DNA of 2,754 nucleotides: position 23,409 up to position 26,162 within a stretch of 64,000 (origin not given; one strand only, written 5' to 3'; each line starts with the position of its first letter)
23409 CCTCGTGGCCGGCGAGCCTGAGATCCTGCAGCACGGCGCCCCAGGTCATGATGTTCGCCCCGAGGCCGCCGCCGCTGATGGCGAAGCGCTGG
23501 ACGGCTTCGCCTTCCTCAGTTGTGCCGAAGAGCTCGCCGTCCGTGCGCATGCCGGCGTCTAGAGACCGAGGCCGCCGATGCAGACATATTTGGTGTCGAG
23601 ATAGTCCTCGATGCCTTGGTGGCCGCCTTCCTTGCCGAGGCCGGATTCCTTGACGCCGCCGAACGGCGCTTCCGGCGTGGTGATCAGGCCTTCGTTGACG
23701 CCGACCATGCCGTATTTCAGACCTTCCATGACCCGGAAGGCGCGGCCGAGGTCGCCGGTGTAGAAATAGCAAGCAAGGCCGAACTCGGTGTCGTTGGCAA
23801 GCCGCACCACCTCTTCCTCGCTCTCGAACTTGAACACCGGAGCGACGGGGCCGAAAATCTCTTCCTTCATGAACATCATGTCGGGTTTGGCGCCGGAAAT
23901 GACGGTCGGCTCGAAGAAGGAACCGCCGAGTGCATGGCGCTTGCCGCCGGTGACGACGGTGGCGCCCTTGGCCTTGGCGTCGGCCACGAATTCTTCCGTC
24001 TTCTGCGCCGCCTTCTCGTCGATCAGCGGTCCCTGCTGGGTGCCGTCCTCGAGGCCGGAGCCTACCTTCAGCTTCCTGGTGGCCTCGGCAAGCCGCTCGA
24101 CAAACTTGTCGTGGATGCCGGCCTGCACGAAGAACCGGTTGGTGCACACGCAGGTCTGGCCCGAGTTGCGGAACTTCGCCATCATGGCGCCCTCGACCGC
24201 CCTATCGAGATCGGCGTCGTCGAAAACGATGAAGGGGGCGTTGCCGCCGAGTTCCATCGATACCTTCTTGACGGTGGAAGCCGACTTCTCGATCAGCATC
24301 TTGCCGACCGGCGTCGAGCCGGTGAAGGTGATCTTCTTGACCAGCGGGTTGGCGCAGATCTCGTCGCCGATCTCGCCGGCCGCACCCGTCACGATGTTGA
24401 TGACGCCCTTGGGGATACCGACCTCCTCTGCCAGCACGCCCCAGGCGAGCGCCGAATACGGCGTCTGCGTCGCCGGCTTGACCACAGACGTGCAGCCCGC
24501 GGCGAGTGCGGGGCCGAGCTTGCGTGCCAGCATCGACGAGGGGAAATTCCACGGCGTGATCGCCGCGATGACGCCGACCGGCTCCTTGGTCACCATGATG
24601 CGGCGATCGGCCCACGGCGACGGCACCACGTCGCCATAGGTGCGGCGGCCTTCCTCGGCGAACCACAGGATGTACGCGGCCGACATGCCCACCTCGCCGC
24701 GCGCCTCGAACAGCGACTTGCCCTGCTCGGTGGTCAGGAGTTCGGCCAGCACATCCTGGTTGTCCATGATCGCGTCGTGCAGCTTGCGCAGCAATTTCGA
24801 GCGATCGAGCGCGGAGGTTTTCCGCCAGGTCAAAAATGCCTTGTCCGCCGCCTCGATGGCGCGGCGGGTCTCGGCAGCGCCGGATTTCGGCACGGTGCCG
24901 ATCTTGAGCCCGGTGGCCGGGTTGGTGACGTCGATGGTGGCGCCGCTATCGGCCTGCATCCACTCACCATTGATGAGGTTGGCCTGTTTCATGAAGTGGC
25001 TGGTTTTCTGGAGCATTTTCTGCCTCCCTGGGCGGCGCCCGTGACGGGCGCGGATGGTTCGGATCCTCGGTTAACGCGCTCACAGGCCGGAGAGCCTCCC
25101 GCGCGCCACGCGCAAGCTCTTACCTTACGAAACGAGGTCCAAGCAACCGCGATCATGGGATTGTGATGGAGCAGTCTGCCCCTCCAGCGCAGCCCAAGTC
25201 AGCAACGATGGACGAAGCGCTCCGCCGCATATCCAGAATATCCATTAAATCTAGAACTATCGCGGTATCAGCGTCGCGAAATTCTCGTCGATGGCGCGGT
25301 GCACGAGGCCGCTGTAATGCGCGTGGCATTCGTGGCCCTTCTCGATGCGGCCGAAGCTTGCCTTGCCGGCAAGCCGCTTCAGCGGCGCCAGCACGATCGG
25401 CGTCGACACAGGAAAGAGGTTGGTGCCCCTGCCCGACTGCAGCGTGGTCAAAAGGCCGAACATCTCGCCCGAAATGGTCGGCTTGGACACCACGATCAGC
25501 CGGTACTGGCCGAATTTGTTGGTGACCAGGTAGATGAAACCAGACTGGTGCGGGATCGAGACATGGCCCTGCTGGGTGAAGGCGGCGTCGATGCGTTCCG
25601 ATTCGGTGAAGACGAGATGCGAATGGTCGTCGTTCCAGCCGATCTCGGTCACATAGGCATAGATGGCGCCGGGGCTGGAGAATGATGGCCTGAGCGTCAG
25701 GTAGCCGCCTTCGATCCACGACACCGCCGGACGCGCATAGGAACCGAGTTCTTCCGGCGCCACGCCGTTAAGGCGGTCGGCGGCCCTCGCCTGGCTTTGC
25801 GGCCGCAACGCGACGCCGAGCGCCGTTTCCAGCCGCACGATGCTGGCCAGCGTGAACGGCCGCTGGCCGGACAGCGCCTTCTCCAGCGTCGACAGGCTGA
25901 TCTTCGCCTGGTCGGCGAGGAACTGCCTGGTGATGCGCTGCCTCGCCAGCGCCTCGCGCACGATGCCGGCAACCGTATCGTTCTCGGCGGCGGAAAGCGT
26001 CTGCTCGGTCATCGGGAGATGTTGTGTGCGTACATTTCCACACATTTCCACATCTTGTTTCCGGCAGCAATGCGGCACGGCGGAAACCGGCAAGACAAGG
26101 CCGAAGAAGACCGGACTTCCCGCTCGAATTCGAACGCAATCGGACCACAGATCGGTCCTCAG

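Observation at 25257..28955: Self-contained sortase module in a Rhizobiales chromosome: XRE regulator, a VIT-vWA protein with an LPQTA sorting signal, and a dedicated sortase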

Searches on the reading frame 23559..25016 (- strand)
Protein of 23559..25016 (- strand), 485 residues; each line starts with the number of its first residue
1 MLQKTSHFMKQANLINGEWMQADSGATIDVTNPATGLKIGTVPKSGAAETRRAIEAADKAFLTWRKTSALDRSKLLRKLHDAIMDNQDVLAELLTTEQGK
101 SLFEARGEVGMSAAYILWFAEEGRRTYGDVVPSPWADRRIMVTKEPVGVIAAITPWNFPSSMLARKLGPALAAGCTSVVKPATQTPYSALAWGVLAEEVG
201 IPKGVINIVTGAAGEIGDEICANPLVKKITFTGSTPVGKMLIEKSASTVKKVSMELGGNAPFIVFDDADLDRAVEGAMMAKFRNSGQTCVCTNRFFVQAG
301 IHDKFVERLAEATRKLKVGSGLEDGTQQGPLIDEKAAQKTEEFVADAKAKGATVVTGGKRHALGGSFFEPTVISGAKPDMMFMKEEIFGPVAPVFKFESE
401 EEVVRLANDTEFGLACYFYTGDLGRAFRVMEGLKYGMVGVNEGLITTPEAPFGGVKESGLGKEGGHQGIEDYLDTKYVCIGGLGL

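Call 36: search_protein_families(library=ncbifam, proteins=[window:23559-25016:-], max_evalue=0.00001)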
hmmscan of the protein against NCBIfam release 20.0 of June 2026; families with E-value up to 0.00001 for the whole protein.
window:23559-25016:- (485 aa): 43 families (the best 25 are shown)
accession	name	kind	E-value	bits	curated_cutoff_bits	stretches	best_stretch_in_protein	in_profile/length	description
NF008415.0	PRK11241.1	equivalog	1.3e-213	710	828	1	4-481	4-481/482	NADP-dependent succinate-semialdehyde dehydrogenase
TIGR01780.1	SSADH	subfamily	4.9e-205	681.6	646.35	1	30-476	1-448/448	succinate-semialdehyde dehydrogenase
NF010000.0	PRK13473.1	subfamily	9.9e-135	449.8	615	1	10-479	2-471/475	aminobutyraldehyde dehydrogenase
TIGR01804.1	BADH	equivalog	1.7e-131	438.9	668.6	1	15-476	2-467/467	betaine-aldehyde dehydrogenase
NF007497.0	PRK10090.1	equivalog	2.5e-130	435.5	500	1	9-479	5-476/480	aldehyde dehydrogenase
TIGR02299.1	HpaE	equivalog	1.8e-127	425.9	638.35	1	13-480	3-476/488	5-carboxymethyl-2-hydroxymuconate semialdehyde dehydrogenase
NF045735.1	PaDhStyDPseudo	equivalog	1.5e-123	413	850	1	10-480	2-481/483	phenylacetaldehyde dehydrogenase StyD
NF040648.1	lactal_redase_Meth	equivalog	4.4e-123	411.7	650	1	14-480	2-462/463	lactaldehyde dehydrogenase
NF009725.0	PRK13252.1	equivalog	1.8e-122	409.2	593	1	8-480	4-479/488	betaine-aldehyde dehydrogenase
NF006916.0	PRK09407.1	equivalog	5.6e-122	408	521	1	20-478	28-490/526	succinic semialdehyde dehydrogenase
NF042993.1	AlphKGSA_gudD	equivalog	4.8e-116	388.3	770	1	12-480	5-480/481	alpha-ketoglutaric semialdehyde dehydrogenase GucD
NF040792.1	glyc_ald_dh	equivalog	2.8e-115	386.1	760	1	13-480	3-473/488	D-glyceraldehyde dehydrogenase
NF052305.1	DioxValDhHalo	equivalog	2.9e-111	372.7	750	1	11-477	5-478/483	2,5-dioxovalerate dehydrogenase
TIGR03216.1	OH_muco_semi_DH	equivalog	4.9e-110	368.4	693.25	1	13-480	3-479/481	2-hydroxymuconic semialdehyde dehydrogenase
TIGR03374.1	ABALDH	equivalog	9.1e-109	364.4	909.3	1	13-478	4-469/472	aminobutyraldehyde dehydrogenase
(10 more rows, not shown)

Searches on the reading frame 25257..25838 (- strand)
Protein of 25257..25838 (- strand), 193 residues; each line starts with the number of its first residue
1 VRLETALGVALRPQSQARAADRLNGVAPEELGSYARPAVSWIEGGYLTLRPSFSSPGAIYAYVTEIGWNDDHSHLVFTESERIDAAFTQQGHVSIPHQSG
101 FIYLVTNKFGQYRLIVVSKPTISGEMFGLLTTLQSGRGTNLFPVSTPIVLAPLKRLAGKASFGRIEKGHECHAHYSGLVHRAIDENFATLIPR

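Call 3: search_protein_families(library=ncbifam, proteins=[window:25257-25838:-], max_evalue=0.01)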
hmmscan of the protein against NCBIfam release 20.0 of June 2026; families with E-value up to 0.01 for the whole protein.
window:25257-25838:- (193 aa): 0 families

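Call 4: search_protein_families(library=pfam, proteins=[window:25257-25838:-], max_evalue=0.01)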
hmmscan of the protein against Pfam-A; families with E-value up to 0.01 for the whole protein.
window:25257-25838:- (193 aa): 0 families

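Call 71: search_protein_representatives(protein=window:25260-25760:-)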
Query: 167 residues. Proteins with E-value up to 0.001 (for the whole library): 410; up to 1e-10: 237; up to 1e-30: 33. The best 150 are listed.
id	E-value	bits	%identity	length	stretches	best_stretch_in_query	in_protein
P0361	2.1e-66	239.0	68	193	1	1-167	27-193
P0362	2.4e-54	199.7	55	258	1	1-166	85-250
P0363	6.0e-53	195.2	53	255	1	1-166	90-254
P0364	9.1e-53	194.6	57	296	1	1-161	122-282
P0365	4.3e-48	179.4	51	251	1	2-165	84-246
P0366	1.3e-47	177.8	49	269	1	1-165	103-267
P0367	8.4e-46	172.0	55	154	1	13-165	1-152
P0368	8.6e-46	171.9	52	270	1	1-164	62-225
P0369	5.9e-45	169.2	60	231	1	1-127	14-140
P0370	1.5e-44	167.9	61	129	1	16-145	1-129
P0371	3.5e-44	166.7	56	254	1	1-141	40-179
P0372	6.4e-43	162.6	66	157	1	1-116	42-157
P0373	4.4e-41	156.6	49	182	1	13-165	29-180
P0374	4.5e-41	156.6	62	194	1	1-123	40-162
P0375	5.2e-41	156.4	63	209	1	15-129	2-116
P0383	2.1e-38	147.9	47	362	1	1-165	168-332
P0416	1.6e-24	102.8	45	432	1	3-141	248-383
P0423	5.1e-23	97.8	38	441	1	1-165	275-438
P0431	3.6e-22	95.1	38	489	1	4-147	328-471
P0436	1.4e-21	93.2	37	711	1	4-152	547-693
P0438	1.6e-21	93.0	44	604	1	2-129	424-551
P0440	3.6e-21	91.8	42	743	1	3-145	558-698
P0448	1.4e-20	89.9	40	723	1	4-154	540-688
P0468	1.7e-19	86.3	40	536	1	3-129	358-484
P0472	2.1e-19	86.1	35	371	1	1-165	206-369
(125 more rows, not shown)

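Call 72: search_protein_families(library=pfam, proteins=[P0440, P0436, P0448, P0438, P0431, P0423, P0416, P0383, P0468, P0472], max_evalue=0.001)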
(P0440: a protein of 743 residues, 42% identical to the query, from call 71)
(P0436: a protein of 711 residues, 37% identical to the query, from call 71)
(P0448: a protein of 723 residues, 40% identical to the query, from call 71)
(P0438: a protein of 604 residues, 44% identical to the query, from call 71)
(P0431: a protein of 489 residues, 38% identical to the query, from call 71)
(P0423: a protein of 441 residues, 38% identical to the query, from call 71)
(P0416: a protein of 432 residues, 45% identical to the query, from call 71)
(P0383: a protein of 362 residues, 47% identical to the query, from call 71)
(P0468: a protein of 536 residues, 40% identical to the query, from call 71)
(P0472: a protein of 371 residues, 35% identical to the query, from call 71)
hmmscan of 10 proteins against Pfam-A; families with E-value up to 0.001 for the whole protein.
P0440 (743 aa): 0 families

P0436 (711 aa): 0 families

P0448 (723 aa): 0 families

P0438 (604 aa): 0 families

P0431 (489 aa): 0 families

P0423 (441 aa): 1 family
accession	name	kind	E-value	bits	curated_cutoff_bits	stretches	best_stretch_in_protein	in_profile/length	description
PF00211.25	Guanylate_cyc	-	2.3e-10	40.8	21.9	1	18-168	10-172/183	Adenylate and Guanylate cyclase catalytic domain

P0416 (432 aa): 0 families

P0383 (362 aa): 1 family
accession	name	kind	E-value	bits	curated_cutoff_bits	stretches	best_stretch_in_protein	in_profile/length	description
PF13676.11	TIR_2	-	5.1e-10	40.3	28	1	4-144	1-121/122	TIR domain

P0468 (536 aa): 0 families

P0472 (371 aa): 1 family
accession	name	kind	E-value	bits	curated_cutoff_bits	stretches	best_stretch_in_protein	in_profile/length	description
PF13676.11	TIR_2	-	1.6e-08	35.5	28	1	4-130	1-112/122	TIR domain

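Call 73: search_protein_families(library=padloc, proteins=[P0383, P0472, P0423, P0440, P0436], max_evalue=0.01)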
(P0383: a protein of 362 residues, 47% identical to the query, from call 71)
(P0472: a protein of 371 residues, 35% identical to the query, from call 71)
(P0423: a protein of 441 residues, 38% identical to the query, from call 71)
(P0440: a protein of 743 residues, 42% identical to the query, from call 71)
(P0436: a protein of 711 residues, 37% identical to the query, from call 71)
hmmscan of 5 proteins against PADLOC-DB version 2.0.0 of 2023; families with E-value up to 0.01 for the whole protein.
P0383 (362 aa): 1 family
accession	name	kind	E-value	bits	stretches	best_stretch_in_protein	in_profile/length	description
PDLC00434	ThsB1|ThsB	-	1.4e-08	32.2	1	4-63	141-198/396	TIR-like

P0472 (371 aa): 1 family
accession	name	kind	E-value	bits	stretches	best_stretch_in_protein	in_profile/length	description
PDLC00434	ThsB1|ThsB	-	0.00013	19.1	1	2-61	139-196/396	TIR-like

P0423 (441 aa): 4 families
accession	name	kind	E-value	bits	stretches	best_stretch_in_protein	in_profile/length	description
PDLC02369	PycC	-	4.3e-07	27.7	1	40-173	71-212/248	-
PDLC02367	PycC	-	5.5e-07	27.2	1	17-155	44-197/226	-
PDLC00763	PycC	-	0.00091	16.7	0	45-147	83-204/268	Pycsar cyclase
PDLC00765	PycC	-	0.0014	15.8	1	16-154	257-416/477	Pycsar cyclase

P0440 (743 aa): 0 families

P0436 (711 aa): 0 families

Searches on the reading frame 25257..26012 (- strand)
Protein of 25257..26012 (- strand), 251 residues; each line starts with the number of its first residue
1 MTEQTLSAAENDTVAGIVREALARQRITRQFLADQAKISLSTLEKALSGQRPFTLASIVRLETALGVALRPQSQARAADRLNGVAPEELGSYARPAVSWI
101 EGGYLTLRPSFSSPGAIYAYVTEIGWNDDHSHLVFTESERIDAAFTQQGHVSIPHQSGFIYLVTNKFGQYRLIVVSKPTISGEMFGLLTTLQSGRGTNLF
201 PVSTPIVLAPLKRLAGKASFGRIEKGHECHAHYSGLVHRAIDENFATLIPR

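Call 6: search_protein_families(library=pfam, proteins=[window:25257-26012:-], max_evalue=1)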
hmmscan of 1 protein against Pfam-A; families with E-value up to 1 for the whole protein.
window:25257-26012:- (251 aa): 4 families
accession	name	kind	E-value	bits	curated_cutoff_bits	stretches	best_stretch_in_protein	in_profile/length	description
PF01381.28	HTH_3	-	0.00021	21.7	23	1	18-69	1-52/55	Helix-turn-helix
PF13560.12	HTH_31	-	0.00055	20.6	27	1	24-67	12-56/64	Helix-turn-helix domain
PF13443.12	HTH_26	-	0.16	12.7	22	1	19-67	3-52/63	Cro/C1-type HTH DNA-binding domain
PF08667.16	BetR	-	0.19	12.3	21.6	1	14-68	6-64/148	BetR domain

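Call 18: find_homologous_proteins(query=window:25257-26012:-, max_evalue=0.00001)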
Query window:25257-26012:- (251 aa): 5135 proteins with E <= 0.00001 among 6897 candidates; the best 120 are listed.
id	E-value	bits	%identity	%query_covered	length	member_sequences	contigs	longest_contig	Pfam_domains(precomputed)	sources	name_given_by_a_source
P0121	1.4e-155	534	97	100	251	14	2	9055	-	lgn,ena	-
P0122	2.6e-142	490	89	100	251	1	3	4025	-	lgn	-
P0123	9.5e-141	485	88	100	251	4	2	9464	PF01381.29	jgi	jgi:transcriptional regulator with XRE-family HTH domain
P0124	2.4e-133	461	84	100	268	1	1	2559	PF01381.29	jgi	-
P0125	4.4e-113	395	72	100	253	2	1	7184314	-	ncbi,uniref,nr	ncbi:helix-turn-helix transcriptional regulator [Nordella sp. HKS 07]|uniref:helix-turn-helix domain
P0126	4.9e-113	394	73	100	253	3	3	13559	-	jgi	jgi:transcriptional regulator with XRE-family HTH domain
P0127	5.9e-113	394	73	100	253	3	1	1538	-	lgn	-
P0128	1.0e-112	393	69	100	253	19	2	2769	-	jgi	jgi:hypothetical protein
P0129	5.6e-112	391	72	100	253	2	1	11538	-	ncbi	ncbi:MAG: multiprotein-bridging factor 1 family protein [Parvibaculaceae bacterium]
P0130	1.0e-111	390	71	100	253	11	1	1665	PF01381.29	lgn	-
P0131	1.1e-110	387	71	100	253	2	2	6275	-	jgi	jgi:transcriptional regulator with XRE-family HTH domain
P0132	1.6e-110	386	70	100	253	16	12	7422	PF01381.29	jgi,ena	jgi:transcriptional regulator with XRE-family HTH domain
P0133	2.0e-110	386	70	100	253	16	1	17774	-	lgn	-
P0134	4.1e-110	385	70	100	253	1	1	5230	PF01381.29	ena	-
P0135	4.3e-110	385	68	100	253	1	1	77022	-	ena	-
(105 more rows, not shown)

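Call 42: find_related_loci(query=A2, collection=metagenome_contigs, flank=6000)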
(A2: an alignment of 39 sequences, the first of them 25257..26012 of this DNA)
Query A2 (251 aa) in metagenome_contigs; peptide patterns used: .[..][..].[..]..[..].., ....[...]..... (x = any residue, [..] = any of these).
600 stretches matched a pattern (row limit reached: there are more); 578 encode a relative of the query (tblastn E <= 1e-3); the best 80 are kept; 80 distinct loci.
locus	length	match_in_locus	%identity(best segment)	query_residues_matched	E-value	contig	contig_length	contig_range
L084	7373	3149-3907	72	1-251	5e-120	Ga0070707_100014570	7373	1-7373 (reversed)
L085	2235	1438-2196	70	1-251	2e-120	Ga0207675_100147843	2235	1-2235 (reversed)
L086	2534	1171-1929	70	1-251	2e-119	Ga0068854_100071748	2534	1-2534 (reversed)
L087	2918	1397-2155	70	1-251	3e-118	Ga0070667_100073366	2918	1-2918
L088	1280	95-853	71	1-251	9e-124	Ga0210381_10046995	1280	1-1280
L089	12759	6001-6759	69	1-251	2e-113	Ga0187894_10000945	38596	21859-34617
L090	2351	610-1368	69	1-251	6e-117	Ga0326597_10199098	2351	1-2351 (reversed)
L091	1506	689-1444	66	1-251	2e-120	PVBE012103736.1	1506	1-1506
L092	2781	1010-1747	65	1-246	1e-110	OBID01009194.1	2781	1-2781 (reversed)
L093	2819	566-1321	69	1-251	3e-108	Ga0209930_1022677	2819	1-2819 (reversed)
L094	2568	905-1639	64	1-246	2e-105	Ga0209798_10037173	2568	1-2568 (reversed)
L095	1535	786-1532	62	2-249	1e-106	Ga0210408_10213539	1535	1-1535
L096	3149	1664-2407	60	1-249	4e-101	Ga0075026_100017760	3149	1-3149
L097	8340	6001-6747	63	2-250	2e-98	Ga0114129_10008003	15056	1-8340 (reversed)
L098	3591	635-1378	62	2-249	8e-99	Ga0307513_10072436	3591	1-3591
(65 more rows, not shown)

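Call 45: predict_structure(alignment_id=A2)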
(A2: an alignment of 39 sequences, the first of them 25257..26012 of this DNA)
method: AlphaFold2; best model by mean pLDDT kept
length: 251 residues; sequences in the alignment: 39
mean_pLDDT: 78.2   pTM: 0.58
mean pLDDT of the five models: 78.2, 77.2, 74.2, 71.5, 64.2
residues with pLDDT >= 90: 55; 70-90: 132; 50-70: 49; < 50: 15
segments of 3 or more residues with pLDDT < 50: 73-79, 249-251
pLDDT, mean of each block of 10 residues (from residue 1): 67 89 90 92 90 85 84 48 62 74 89 86 84 79 67 74 70 84 86 54 83 82 91 90 60 43
secondary structure, 60 per line:
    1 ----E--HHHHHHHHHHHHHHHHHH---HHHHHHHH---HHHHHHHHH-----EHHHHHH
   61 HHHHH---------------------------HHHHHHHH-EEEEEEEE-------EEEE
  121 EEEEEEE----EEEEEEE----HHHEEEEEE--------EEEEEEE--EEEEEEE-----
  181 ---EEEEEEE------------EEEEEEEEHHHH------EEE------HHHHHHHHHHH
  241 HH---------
elements in order: H8-25 H29-36 H40-48 H55-65 H93-100 E102-109 E117-127 E132-138 E146-151 E160-166 E169-175 E184-190 E203-210 H211-214 E221-223 H230-242

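Call 73: search_protein_families(library=padloc, proteins=[window:25257-26012:-], max_evalue=0.01)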
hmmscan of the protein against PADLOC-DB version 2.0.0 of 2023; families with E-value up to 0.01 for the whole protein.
window:25257-26012:- (251 aa): 4 families
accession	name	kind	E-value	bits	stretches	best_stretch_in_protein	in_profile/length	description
PDLC04757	PDC-M64B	-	5.6e-06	24.3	1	11-69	27-85/128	-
PDLC04758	PDC-M64B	-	2.5e-05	22.7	1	11-69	28-86/123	-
PDLC04760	PDC-M64C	-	0.00021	19.6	1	13-69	26-82/93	-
PDLC04775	PDC-M69A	-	0.0044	15.5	1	17-68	11-62/113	-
